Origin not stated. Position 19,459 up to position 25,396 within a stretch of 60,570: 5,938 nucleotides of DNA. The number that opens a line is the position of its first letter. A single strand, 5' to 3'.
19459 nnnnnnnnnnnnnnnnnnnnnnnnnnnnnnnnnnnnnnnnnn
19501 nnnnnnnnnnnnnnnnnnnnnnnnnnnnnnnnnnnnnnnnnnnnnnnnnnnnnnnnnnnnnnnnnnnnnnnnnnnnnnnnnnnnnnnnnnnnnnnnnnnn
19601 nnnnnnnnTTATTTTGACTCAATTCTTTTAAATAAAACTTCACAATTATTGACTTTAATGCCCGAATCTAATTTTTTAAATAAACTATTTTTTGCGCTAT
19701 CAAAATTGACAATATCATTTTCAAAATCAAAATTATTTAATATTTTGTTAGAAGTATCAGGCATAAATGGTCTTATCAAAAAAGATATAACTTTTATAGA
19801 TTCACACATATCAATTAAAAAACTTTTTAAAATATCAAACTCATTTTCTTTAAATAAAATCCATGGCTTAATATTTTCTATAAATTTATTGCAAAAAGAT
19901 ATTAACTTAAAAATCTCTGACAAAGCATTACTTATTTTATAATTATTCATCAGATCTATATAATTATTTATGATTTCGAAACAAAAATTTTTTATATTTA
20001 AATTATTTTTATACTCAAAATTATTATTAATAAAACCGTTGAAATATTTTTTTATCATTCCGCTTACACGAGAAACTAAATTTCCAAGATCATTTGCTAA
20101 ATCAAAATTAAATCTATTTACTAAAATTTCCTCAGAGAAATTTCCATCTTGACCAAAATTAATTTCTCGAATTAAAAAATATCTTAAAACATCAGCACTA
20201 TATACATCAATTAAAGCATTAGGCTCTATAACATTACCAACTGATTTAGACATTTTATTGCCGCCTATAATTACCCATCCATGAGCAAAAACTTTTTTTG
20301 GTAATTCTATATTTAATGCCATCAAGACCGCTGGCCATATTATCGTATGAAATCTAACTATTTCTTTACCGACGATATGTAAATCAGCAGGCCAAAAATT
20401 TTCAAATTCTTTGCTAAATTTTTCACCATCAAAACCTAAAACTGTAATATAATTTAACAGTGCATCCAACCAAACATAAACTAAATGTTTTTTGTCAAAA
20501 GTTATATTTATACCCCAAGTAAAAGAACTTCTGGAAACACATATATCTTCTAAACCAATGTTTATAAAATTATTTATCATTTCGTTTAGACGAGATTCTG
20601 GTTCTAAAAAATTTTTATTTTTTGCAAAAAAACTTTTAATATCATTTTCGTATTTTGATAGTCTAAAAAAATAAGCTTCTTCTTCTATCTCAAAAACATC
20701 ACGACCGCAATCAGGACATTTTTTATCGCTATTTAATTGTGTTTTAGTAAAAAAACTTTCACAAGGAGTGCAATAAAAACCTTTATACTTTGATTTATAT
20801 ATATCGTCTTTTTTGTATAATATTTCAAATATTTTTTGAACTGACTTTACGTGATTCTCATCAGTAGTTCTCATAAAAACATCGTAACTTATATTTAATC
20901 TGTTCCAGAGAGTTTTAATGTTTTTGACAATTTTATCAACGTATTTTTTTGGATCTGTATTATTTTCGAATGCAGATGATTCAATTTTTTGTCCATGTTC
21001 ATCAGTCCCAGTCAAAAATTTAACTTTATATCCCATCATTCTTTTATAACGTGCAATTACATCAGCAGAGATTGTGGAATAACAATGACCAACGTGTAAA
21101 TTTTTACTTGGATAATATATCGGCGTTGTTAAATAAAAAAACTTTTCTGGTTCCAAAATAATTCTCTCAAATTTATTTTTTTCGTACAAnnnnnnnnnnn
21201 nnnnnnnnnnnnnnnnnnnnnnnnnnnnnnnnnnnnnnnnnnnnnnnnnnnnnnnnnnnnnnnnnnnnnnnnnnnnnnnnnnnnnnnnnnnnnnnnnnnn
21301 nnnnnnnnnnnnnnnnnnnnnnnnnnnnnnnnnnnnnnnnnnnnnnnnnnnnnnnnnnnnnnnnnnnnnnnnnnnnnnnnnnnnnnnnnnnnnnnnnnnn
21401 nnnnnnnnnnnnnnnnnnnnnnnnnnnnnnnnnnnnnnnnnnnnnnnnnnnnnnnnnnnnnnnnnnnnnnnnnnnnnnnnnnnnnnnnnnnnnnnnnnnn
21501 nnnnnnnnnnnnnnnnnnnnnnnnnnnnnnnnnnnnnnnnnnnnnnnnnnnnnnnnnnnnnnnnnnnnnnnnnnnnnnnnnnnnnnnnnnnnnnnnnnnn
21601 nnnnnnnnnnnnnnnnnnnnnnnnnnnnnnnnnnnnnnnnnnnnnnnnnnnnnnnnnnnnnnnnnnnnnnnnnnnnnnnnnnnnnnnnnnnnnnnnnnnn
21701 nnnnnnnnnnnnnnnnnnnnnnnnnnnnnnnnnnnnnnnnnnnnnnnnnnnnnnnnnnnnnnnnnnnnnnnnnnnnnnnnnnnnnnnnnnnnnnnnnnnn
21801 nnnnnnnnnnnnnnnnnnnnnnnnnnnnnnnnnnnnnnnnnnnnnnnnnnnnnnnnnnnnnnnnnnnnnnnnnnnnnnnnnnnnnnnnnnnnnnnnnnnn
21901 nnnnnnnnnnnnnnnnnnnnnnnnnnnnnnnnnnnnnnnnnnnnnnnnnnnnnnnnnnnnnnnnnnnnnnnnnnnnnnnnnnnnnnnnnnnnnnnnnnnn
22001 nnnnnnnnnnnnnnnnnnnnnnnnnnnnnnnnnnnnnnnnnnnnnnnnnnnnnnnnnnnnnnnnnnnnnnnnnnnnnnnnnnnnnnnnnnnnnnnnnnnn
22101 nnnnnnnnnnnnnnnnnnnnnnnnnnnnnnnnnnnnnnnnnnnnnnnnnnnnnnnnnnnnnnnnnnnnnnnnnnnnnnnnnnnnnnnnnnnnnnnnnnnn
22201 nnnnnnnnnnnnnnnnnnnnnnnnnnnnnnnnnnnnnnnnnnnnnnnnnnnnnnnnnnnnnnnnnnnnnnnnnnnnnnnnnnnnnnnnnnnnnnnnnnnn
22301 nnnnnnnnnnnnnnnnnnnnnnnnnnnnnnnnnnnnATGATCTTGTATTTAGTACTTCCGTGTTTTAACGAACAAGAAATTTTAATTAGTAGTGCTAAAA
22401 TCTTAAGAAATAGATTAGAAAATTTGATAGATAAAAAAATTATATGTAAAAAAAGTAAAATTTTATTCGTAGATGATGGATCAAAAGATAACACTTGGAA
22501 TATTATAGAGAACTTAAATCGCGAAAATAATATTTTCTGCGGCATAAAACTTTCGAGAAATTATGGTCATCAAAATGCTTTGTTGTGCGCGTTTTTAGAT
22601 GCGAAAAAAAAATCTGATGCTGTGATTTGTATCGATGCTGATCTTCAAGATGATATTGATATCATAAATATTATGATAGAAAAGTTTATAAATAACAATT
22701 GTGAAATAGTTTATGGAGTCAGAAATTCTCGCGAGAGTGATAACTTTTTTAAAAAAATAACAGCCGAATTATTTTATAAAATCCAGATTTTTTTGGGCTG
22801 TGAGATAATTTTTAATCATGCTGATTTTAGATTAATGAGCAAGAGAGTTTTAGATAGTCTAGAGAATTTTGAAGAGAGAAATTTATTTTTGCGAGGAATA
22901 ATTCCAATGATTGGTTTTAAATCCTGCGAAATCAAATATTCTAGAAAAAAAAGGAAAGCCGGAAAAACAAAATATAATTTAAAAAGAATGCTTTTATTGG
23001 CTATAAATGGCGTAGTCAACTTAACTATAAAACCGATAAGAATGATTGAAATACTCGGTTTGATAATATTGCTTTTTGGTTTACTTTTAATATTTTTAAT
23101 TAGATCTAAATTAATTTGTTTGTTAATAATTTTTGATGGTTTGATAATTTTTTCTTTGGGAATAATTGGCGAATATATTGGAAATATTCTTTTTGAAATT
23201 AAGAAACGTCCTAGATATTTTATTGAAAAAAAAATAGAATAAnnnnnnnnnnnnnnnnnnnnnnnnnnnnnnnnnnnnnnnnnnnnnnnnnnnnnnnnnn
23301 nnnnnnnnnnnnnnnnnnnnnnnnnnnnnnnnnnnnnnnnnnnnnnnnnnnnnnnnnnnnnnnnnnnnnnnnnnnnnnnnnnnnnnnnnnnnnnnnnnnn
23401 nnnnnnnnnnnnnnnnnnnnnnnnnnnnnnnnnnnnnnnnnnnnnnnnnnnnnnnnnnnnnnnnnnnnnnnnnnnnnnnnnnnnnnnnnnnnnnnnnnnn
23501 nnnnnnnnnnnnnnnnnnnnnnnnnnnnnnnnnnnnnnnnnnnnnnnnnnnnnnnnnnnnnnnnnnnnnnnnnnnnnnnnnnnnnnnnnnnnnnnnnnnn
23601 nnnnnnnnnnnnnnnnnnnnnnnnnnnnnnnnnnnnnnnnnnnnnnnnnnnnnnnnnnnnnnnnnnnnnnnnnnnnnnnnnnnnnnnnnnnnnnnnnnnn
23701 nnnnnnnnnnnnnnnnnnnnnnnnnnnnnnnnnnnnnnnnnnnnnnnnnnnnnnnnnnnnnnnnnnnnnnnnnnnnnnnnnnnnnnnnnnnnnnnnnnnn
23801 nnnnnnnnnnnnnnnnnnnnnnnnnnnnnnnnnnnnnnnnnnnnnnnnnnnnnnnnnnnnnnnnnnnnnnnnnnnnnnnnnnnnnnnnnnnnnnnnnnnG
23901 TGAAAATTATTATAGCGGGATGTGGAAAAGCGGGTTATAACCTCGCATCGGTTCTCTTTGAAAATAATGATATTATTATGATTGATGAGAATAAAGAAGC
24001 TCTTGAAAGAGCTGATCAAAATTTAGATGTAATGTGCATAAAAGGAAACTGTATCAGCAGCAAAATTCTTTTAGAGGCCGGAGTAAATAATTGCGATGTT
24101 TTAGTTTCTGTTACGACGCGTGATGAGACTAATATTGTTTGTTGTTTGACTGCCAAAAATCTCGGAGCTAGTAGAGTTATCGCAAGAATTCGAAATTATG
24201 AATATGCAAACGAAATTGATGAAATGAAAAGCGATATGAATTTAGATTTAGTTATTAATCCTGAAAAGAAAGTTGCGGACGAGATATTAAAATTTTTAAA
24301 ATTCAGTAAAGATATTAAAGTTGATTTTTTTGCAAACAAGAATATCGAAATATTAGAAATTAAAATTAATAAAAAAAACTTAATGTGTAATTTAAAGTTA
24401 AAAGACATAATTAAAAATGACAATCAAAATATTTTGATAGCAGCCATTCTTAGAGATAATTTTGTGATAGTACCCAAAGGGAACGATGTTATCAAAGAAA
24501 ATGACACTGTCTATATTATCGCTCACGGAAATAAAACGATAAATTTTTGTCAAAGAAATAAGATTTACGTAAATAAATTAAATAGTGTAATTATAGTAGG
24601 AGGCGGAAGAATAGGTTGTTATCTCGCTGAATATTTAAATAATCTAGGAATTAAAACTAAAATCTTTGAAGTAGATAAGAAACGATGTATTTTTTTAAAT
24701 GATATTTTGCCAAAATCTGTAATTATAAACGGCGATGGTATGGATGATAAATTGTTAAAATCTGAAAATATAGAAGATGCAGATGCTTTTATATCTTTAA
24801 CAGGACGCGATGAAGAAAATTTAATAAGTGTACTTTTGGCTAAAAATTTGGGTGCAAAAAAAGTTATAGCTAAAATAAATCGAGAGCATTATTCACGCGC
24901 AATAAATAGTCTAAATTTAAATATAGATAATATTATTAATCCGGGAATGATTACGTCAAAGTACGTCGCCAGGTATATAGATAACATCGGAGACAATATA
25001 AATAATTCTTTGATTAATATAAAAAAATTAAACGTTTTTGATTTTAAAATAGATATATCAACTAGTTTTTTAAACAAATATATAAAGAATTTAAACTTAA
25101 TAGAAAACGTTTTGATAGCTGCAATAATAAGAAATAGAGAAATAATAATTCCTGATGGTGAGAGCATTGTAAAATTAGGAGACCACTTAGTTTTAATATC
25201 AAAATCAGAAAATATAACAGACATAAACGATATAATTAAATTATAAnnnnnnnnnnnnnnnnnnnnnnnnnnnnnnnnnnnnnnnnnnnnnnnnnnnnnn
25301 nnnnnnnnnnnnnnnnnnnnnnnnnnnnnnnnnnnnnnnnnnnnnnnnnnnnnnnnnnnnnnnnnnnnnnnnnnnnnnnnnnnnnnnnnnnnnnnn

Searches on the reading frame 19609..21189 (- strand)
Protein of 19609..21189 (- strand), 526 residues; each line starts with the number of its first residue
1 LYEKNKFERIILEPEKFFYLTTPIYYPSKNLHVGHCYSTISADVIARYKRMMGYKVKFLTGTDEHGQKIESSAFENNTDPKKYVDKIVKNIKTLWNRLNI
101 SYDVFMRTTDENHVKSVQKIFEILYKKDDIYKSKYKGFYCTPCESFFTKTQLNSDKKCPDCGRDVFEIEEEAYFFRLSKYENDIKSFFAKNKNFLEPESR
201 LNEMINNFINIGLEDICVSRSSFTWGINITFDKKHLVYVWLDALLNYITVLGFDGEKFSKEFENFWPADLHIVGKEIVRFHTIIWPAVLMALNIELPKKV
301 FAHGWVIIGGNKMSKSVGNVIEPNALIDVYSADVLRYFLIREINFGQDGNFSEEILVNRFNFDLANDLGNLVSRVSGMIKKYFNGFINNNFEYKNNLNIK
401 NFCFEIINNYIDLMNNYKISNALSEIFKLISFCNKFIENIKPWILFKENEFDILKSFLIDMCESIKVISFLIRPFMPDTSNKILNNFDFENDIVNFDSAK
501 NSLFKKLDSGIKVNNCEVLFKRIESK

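Call 32: search_protein_families(library=pfam, proteins=[window:19609-21189:-], max_evalue=0.001)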
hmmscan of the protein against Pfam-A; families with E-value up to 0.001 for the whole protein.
window:19609-21189:- (526 aa): 7 families
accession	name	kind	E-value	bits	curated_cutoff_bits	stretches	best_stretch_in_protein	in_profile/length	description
PF09334.17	tRNA-synt_1g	-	3.3e-110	369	20.1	1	19-375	2-390/391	tRNA synthetases class I (M)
PF00133.28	tRNA-synt_1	-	5e-34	118.2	22.7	2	15-230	22-244/414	tRNA synthetases class I (I, L, M and V)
PF01406.26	tRNA-synt_1e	-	3e-19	70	27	2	29-135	21-126/301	tRNA synthetases class I (C) catalytic domain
PF19303.5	Anticodon_3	-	6.8e-11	42.7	23.5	1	406-524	21-136/152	Anticodon binding domain of methionyl tRNA ligase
PF01921.24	tRNA-synt_1f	-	1.4e-07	31.3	27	1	292-343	262-314/360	tRNA synthetases class I (K)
PF08264.19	Anticodon_1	-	2.6e-06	27.8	25.1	1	403-490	8-96/148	Anticodon-binding domain of tRNA ligase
PF00750.26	tRNA-synt_1d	-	0.00081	18.9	23.3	0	28-129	32-130/349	tRNA synthetases class I (R), catalytic domain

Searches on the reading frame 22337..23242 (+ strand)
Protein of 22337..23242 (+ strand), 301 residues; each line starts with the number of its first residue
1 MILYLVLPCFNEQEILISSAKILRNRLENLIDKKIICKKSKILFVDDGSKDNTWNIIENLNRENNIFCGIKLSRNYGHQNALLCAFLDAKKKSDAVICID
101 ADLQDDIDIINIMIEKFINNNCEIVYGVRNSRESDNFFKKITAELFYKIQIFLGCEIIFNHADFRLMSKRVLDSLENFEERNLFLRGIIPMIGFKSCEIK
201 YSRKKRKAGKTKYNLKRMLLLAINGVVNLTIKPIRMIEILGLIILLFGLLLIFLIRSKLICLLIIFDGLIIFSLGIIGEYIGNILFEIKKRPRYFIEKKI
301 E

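Call 32: search_protein_families(library=pfam, proteins=[window:22337-23242:+], max_evalue=0.001)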
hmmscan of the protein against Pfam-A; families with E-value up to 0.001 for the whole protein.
window:22337-23242:+ (301 aa): 1 family
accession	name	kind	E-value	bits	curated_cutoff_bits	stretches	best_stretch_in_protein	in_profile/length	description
PF00535.33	Glycos_transf_2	-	4e-23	82.6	23.3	1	5-174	2-166/168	Glycosyl transferase family 2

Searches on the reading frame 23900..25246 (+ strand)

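Call 32: search_protein_families(library=pfam, proteins=[window:23900-25246:+], max_evalue=0.001)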
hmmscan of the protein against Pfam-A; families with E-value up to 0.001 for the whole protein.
window:23900-25246:+ (448 aa): 7 families
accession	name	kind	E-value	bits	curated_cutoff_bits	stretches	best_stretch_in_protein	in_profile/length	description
PF02254.24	TrkA_N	-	9.1e-49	165.1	23.8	2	3-120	1-115/116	TrkA-N domain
PF02080.26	TrkA_C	-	1e-19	70.6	27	2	381-445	3-69/71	TrkA-C domain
PF07992.20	Pyr_redox_2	-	3.3e-07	30.5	26.1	1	1-258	1-173/291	Pyridine nucleotide-disulphide oxidoreductase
PF00070.33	Pyr_redox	-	2.4e-05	25.2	22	1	229-259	1-31/82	Pyridine nucleotide-disulphide oxidoreductase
PF22614.2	Slo-like_RCK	-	5e-05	23.4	24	0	24-85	35-108/119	Calcium-activated potassium channel slowpoke-like RCK domain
PF01262.27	AlaDh_PNT_C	-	5.4e-05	23.1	23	0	229-299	30-98/214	Alanine dehydrogenase/PNT, C-terminal domain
PF00899.27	ThiF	-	0.00099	18.8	28.1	0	229-253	22-46/238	ThiF family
